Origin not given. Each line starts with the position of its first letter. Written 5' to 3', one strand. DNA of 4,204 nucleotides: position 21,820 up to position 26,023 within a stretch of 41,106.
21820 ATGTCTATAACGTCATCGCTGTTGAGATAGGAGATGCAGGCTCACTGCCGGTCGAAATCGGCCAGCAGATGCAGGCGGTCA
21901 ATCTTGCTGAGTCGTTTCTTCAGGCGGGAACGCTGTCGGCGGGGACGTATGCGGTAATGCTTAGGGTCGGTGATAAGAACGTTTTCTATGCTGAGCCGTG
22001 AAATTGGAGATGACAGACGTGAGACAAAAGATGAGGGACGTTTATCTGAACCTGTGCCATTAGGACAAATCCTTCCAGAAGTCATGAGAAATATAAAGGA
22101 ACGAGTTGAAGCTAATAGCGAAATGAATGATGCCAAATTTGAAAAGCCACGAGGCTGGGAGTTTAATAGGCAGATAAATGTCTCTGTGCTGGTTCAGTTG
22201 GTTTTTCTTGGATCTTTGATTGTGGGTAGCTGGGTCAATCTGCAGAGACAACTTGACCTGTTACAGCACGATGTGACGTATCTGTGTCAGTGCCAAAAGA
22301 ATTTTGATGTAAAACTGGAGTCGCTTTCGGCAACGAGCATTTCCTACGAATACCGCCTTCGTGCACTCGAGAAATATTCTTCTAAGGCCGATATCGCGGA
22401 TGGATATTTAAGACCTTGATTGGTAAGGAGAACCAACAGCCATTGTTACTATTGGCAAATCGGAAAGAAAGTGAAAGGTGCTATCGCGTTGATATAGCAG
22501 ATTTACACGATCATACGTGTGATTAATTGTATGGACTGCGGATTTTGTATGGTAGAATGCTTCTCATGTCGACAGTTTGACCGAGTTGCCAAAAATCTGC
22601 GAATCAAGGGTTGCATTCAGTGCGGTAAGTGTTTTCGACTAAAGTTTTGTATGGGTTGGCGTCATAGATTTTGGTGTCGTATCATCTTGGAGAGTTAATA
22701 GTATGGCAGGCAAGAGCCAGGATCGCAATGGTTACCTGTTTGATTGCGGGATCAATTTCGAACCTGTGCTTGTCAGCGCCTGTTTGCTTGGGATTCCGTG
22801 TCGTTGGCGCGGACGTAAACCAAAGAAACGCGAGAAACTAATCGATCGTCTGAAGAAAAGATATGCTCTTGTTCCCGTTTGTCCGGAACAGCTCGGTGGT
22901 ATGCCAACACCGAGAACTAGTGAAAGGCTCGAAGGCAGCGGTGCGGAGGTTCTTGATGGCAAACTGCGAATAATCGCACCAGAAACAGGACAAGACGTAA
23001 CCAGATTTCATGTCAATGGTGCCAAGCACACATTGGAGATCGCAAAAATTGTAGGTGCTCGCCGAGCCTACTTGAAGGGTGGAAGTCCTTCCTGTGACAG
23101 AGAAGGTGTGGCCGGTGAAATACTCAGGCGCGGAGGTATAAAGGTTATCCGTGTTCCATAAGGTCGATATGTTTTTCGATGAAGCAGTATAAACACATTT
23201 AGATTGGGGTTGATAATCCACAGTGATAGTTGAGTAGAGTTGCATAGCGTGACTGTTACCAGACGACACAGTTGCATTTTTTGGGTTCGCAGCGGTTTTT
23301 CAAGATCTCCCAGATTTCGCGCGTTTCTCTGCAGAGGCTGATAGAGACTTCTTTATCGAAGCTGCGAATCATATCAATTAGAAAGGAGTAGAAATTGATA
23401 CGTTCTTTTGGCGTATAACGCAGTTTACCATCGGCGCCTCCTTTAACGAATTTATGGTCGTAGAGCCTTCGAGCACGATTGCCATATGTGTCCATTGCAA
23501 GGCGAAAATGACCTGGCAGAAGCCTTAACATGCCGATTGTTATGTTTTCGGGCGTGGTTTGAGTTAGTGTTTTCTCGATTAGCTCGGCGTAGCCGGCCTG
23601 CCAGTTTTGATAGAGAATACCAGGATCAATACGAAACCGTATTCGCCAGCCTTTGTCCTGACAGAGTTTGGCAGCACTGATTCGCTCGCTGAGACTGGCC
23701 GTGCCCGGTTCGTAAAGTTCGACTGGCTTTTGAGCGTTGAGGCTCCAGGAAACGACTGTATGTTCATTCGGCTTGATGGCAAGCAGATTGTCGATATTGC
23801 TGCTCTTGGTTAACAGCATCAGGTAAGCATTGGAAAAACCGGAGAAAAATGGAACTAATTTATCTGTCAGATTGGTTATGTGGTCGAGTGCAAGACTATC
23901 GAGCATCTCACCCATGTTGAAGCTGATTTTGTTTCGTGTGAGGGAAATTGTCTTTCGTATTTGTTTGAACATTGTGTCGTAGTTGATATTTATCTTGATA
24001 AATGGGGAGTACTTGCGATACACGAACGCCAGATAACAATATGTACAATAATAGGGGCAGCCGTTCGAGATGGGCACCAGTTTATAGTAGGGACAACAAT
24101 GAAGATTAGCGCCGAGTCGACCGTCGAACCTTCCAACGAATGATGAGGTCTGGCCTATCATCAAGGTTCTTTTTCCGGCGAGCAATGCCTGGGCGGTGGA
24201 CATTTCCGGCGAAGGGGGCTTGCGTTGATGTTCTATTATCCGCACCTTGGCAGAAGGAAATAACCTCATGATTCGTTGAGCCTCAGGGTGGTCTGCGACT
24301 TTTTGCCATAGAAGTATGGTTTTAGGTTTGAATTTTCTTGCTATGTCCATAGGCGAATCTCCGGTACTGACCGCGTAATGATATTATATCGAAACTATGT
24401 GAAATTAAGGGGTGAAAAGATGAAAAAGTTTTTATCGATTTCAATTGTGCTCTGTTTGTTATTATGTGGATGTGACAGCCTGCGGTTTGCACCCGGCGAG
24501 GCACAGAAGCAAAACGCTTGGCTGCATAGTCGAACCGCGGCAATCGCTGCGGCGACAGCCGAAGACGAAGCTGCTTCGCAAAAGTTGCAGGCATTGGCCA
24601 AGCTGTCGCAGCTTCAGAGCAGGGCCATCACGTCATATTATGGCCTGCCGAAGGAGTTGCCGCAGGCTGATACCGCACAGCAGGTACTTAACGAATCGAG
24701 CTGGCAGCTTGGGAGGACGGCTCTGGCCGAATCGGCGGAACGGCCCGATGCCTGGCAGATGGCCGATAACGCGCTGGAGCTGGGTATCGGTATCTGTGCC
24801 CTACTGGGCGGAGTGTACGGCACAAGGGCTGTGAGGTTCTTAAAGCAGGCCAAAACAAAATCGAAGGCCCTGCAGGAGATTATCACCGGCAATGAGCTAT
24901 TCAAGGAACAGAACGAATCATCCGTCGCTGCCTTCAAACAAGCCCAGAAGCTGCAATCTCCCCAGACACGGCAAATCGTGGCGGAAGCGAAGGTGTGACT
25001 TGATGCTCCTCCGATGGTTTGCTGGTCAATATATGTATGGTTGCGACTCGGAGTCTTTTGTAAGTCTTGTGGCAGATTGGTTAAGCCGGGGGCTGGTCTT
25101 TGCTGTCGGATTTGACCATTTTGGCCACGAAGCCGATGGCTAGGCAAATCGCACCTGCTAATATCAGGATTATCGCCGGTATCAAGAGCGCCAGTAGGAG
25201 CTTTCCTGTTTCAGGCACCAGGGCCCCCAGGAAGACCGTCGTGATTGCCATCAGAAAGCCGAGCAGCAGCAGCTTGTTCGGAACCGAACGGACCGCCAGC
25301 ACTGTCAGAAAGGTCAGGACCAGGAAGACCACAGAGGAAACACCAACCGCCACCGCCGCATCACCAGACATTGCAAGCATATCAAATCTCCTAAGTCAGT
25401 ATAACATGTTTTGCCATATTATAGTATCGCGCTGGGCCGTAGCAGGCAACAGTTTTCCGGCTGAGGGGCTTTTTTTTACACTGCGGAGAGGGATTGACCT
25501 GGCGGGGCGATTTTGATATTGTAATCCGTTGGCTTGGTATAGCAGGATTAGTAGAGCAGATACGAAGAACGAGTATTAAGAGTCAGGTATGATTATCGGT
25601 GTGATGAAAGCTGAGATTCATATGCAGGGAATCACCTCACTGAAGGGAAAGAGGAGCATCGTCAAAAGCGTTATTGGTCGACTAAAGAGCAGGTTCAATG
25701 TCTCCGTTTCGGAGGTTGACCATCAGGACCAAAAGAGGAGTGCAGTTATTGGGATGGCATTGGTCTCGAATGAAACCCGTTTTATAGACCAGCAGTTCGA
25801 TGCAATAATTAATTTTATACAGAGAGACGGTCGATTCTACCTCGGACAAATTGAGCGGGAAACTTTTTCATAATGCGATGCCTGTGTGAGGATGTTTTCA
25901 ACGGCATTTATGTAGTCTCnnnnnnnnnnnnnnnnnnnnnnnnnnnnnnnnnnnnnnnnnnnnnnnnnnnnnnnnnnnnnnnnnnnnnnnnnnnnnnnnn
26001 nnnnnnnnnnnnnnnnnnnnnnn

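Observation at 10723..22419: Structural-module-only phage-like operon (portal to tail) lacking terminase, integrase, protease, replication and lysis enzymes, wedged between cellular genes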

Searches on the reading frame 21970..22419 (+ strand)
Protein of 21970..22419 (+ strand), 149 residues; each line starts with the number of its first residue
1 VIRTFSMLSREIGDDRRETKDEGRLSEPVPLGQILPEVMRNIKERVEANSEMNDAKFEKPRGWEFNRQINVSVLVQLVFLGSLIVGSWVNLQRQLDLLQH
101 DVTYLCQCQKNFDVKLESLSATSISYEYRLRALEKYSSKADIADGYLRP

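Call 6: search_protein_families(library=pfam, proteins=[window:21970-22419:+], max_evalue=0.1)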
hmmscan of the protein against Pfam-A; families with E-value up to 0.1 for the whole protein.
window:21970-22419:+ (149 aa): 0 families

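Call 7: search_protein_families(library=phrogs, proteins=[window:21970-22419:+], max_evalue=0.1)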
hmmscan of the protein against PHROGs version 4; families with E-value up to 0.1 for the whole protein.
window:21970-22419:+ (149 aa): 0 families
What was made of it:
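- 21988..22419 (+): ORF14, a small protein in which I read one hydrophobic, probably membrane-spanning segment (by eye). It is the last gene of the operon. Holin-like by position only. No family hit (calls 6, 7).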

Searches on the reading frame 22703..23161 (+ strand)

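Call 6: search_protein_families(library=pfam, proteins=[window:22703-23161:+], max_evalue=0.1)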
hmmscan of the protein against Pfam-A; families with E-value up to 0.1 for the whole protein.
window:22703-23161:+ (152 aa): 1 family
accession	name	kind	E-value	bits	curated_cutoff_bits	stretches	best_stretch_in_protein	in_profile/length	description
PF04463.17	2-thiour_desulf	-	1.4e-24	87.1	34.7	1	22-134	1-107/141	2-thiouracil desulfurase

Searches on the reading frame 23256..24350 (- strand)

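Call 6: search_protein_families(library=pfam, proteins=[window:23256-24350:-], max_evalue=0.1)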
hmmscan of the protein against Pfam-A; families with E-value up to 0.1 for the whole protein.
window:23256-24350:- (364 aa): 2 families
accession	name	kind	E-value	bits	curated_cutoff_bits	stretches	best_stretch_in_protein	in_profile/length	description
PF20903.3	SPL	-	4.4e-32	111.8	27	1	7-271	1-259/338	Spore photoproduct lyase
PF04055.27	Radical_SAM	-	0.00016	22.3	29.5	1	92-239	1-145/166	Radical SAM superfamily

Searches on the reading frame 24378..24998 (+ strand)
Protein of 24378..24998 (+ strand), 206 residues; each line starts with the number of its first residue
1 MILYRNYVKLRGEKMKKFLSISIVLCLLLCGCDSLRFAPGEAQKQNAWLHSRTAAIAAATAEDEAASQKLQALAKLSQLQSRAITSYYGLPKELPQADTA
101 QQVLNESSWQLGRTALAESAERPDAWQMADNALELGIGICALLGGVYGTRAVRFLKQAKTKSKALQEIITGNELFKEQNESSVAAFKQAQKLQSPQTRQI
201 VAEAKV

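Call 6: search_protein_families(library=pfam, proteins=[window:24378-24998:+], max_evalue=0.1)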
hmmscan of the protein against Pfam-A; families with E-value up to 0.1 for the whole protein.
window:24378-24998:+ (206 aa): 2 families
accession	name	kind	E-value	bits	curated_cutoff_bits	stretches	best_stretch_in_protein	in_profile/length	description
PF13808.11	DDE_Tnp_1_assoc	-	0.00019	21.8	32.3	0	21-53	24-56/88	DDE_Tnp_1-associated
PF18303.6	Saf_2TM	-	0.085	13.1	29.5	0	131-188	68-124/152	SAVED-fused 2TM effector domain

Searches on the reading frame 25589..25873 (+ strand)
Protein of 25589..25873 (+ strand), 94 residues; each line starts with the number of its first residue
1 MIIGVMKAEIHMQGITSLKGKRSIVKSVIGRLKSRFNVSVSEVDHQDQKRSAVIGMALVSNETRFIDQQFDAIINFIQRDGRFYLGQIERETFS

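Call 55: search_protein_families(library=pfam, proteins=[window:25589-25873:+], max_evalue=0.001)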
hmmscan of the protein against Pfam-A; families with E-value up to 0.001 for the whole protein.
window:25589-25873:+ (94 aa): 1 family
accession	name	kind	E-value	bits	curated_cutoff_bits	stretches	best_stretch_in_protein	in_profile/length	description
PF04456.17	DUF503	-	2.2e-30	104.8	22.4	1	3-88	1-86/88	Protein of unknown function (DUF503)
